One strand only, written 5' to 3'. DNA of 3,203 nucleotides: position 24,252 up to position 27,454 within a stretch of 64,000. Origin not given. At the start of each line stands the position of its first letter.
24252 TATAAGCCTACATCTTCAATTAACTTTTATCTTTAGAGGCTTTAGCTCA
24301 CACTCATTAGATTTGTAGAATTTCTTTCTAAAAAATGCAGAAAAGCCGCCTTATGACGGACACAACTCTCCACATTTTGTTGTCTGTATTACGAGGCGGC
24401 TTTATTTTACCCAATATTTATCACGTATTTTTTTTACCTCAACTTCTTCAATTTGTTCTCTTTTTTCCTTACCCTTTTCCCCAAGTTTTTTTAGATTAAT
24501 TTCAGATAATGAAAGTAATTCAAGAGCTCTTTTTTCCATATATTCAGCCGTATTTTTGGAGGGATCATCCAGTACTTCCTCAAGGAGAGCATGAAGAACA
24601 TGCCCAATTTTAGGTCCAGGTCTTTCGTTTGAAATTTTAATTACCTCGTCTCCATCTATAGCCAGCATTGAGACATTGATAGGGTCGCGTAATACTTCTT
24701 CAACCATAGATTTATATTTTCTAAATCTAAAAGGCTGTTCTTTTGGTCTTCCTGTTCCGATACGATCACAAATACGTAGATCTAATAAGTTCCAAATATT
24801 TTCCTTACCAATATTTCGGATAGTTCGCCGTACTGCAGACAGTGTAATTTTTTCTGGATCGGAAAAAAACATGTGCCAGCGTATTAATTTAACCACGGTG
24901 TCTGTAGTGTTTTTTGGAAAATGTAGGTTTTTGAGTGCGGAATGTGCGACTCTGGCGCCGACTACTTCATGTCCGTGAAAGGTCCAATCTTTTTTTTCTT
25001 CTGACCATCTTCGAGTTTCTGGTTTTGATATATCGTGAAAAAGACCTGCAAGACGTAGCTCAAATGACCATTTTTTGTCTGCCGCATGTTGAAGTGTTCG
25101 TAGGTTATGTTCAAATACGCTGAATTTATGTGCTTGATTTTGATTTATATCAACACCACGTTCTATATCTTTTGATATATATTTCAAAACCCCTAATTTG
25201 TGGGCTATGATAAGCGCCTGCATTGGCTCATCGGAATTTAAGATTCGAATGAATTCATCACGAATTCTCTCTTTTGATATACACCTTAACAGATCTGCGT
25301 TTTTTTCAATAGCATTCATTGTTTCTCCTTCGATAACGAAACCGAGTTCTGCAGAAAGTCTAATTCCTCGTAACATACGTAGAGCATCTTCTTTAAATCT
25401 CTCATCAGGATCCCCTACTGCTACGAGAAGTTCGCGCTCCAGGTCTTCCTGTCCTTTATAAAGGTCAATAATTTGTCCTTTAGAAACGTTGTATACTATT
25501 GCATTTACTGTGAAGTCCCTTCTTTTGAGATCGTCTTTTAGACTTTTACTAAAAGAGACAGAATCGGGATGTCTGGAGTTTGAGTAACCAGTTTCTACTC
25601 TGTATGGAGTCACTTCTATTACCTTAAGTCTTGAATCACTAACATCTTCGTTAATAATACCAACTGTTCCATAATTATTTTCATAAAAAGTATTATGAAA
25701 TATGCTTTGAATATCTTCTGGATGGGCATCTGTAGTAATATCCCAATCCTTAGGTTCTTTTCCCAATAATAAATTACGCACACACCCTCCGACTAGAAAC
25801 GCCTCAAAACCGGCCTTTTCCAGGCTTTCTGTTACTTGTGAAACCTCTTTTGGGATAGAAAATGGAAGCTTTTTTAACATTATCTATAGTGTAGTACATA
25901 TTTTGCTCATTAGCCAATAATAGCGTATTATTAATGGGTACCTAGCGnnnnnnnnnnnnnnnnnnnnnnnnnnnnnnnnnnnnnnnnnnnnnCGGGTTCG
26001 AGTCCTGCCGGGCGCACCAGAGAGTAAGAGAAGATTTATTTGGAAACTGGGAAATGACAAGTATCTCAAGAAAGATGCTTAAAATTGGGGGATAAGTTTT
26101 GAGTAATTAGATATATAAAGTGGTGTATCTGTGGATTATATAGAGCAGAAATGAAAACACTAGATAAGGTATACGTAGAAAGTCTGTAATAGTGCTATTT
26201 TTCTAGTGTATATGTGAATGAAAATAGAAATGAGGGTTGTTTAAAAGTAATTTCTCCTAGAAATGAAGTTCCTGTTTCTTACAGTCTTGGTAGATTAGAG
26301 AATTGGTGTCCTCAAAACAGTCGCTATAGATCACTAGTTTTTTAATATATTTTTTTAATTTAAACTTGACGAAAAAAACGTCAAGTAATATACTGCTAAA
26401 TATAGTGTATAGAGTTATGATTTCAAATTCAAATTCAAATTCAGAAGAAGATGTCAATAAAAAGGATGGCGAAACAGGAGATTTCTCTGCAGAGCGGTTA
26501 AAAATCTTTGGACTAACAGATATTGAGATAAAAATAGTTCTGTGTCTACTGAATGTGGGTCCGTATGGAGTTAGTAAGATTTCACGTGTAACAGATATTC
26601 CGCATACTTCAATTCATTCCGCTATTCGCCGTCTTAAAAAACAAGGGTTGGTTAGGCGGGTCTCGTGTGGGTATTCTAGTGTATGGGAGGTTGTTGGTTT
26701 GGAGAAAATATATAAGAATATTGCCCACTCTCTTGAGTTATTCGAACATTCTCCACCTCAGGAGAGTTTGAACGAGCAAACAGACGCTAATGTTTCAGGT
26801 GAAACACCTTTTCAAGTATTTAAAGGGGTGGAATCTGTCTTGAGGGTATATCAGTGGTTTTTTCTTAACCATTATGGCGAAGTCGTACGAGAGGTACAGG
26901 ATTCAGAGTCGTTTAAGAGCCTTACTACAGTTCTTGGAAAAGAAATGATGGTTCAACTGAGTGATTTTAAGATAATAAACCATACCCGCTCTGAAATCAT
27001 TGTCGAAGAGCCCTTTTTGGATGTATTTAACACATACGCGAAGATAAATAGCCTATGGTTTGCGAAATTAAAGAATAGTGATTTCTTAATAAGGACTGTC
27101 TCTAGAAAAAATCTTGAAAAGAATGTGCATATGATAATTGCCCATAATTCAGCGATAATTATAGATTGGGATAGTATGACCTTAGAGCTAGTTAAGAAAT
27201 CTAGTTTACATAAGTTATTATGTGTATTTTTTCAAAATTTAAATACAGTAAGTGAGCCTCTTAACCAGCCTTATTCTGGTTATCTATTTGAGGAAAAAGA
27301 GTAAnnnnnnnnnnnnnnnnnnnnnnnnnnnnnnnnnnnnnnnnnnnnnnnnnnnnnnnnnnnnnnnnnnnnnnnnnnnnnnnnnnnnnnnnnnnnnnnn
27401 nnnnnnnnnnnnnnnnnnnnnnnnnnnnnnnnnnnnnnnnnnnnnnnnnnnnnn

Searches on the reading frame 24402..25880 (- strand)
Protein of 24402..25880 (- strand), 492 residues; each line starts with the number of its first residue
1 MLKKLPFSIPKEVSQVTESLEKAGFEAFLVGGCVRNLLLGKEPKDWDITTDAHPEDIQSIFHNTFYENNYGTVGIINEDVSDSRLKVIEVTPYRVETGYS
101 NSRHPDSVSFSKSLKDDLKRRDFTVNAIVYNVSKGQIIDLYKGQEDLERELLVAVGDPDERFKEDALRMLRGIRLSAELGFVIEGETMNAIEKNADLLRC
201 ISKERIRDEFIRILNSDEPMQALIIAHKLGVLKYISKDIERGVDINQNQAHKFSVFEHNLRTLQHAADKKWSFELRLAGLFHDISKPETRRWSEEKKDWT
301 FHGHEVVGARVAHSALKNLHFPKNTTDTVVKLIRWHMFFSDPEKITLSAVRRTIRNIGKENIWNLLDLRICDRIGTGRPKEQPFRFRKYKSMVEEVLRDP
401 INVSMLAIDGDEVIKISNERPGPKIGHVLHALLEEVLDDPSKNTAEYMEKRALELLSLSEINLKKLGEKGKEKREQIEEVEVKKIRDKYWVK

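Call 74: search_protein_families(library=pfam, proteins=[window:24402-25880:-], max_evalue=0.00001)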
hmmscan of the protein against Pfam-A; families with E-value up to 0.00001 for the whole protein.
window:24402-25880:- (492 aa): 4 families
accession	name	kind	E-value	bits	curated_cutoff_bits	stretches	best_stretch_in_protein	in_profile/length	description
PF01743.26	PolyA_pol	-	2e-36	125.5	23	1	27-152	1-125/126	Poly A polymerase head domain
PF12627.12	PolyA_pol_RNAbd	-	4.9e-15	55.5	22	1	180-239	1-60/64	Probable RNA and SrmB- binding site of polymerase A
PF01966.28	HD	-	6.7e-13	49.4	22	1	255-347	1-102/116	HD domain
PF13735.12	tRNA_NucTran2_2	-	1.6e-07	31.9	27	1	292-449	3-146/149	tRNA nucleotidyltransferase domain 2 putative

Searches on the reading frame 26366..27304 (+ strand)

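Call 49: search_protein_families(library=pfam, proteins=[window:26366-27304:+], max_evalue=0.001)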
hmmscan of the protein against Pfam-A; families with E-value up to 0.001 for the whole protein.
window:26366-27304:+ (312 aa): 2 families
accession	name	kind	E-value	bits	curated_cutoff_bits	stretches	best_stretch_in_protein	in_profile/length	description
PF01978.25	TrmB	-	6.8e-10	39.1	25.6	1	45-100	1-56/68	Sugar-specific transcriptional regulator TrmB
PF12802.13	MarR_2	-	3e-05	24.5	27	1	49-100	2-54/61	MarR family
